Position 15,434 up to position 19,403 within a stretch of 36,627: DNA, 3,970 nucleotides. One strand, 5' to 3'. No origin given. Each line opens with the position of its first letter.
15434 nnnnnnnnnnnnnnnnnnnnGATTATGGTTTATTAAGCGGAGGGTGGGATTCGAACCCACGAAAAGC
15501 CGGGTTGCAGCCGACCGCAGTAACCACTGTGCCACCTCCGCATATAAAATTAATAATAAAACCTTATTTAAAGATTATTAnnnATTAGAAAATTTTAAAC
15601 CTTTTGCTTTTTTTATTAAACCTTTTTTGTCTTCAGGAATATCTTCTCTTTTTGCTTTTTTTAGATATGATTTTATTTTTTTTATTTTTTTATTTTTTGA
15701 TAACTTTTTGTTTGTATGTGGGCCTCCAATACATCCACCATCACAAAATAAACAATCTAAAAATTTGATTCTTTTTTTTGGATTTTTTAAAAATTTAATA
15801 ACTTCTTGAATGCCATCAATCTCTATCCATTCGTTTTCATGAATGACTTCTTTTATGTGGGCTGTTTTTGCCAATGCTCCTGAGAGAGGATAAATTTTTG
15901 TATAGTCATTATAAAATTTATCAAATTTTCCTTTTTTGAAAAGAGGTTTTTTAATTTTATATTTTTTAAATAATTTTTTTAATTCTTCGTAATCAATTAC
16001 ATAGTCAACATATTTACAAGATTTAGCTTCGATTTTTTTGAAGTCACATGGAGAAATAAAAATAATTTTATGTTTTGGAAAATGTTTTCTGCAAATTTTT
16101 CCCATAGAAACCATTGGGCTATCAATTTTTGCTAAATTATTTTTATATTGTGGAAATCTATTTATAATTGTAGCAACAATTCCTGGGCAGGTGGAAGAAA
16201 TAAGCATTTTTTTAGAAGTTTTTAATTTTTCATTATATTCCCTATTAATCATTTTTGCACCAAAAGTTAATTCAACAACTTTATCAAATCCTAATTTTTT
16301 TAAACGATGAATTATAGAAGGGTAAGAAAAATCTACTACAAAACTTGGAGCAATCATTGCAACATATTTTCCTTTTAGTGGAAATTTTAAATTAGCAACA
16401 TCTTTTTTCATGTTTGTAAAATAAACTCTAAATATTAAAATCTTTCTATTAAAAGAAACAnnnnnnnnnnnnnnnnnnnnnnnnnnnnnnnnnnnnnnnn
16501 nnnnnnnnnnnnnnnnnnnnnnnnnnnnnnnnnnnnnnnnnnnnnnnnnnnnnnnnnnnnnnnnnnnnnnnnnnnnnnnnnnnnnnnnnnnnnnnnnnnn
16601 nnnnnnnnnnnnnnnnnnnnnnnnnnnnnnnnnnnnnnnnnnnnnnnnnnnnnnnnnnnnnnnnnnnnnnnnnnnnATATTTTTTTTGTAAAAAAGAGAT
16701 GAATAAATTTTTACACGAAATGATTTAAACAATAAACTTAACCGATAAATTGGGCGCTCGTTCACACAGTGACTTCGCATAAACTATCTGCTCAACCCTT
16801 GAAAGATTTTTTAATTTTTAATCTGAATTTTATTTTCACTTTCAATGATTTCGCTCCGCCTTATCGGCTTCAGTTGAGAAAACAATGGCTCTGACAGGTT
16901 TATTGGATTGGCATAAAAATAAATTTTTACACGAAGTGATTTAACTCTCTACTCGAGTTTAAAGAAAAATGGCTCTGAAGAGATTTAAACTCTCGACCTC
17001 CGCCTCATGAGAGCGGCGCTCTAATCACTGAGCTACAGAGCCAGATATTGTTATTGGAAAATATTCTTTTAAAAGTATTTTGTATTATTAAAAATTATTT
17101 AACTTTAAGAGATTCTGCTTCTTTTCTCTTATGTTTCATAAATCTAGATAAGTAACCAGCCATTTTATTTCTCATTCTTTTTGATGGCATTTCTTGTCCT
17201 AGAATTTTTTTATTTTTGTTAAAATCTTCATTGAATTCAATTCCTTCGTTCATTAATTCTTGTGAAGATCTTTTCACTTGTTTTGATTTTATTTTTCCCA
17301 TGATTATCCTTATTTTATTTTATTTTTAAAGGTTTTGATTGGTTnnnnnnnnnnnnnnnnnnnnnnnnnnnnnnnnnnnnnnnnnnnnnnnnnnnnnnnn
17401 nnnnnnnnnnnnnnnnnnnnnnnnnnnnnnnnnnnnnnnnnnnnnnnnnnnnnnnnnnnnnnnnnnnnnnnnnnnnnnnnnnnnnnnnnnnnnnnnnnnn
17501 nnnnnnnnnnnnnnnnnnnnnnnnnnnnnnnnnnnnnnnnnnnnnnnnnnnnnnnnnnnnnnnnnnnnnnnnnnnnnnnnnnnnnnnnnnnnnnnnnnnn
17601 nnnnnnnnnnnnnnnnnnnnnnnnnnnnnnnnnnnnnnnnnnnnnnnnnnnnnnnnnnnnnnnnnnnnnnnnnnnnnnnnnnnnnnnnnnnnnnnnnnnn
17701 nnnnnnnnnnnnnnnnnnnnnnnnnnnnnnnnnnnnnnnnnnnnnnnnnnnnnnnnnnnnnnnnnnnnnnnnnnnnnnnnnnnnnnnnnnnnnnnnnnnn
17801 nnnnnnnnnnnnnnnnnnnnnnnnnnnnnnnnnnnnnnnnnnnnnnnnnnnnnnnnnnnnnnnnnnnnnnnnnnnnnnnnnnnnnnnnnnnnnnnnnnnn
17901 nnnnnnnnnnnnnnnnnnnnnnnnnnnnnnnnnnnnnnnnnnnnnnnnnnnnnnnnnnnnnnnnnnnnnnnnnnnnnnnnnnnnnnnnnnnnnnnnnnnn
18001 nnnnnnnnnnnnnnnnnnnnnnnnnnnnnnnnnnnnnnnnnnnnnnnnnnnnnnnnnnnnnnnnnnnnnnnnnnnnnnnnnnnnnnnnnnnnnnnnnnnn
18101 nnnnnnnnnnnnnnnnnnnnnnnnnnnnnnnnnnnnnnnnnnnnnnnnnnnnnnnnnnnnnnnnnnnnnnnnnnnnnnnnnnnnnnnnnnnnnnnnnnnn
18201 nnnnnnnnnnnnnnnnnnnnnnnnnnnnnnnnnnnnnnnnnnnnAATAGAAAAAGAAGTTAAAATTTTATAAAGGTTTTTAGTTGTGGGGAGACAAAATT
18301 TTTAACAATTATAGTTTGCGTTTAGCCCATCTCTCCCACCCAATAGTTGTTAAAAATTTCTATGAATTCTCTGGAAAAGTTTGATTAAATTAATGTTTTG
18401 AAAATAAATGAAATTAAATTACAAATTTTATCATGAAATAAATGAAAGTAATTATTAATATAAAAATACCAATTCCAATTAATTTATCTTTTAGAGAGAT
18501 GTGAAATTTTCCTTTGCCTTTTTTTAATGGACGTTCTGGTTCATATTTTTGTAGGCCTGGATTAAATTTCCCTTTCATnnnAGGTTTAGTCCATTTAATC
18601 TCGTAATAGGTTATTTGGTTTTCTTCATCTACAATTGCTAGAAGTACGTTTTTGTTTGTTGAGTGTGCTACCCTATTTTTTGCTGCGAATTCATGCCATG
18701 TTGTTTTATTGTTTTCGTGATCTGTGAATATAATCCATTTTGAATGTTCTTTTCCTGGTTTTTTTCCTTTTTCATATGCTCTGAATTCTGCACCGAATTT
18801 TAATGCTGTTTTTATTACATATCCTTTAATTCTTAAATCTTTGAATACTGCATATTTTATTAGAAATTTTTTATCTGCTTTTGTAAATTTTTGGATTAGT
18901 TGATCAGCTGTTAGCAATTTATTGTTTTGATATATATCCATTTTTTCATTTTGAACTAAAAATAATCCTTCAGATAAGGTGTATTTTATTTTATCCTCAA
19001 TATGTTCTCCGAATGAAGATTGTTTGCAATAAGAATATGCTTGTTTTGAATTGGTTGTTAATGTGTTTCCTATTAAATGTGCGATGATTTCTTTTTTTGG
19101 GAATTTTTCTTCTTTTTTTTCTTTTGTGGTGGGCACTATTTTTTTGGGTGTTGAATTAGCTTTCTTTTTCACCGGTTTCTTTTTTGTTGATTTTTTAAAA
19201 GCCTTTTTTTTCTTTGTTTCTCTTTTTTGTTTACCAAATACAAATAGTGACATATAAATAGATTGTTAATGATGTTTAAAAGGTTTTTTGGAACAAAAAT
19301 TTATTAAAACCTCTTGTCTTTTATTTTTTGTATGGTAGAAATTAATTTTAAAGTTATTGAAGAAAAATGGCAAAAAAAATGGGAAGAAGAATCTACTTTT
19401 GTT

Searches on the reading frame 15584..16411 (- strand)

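Call 10: search_protein_families(library=pfam, proteins=[window:15584-16411:-])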
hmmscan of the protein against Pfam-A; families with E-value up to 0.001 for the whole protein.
window:15584-16411:- (276 aa): 1 family
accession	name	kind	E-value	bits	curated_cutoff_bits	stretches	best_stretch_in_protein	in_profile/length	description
PF02906.19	Fe_hyd_lg_C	-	1.6e-42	146.3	22.1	1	15-231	2-245/245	Iron only hydrogenase large subunit, C-terminal domain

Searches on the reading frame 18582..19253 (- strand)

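Call 67: search_protein_families(library=pfam, proteins=[window:18582-19253:-])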
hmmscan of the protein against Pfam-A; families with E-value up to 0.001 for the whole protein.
window:18582-19253:- (224 aa): 2 families
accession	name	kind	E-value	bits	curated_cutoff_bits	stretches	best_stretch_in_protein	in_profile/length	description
PF01974.23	tRNA_int_endo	-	1.9e-26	92.4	27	1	130-216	1-85/85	tRNA intron endonuclease, catalytic C-terminal domain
PF02778.19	tRNA_int_endo_N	-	1.7e-05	24.7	21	1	60-119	5-66/67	tRNA intron endonuclease, N-terminal domain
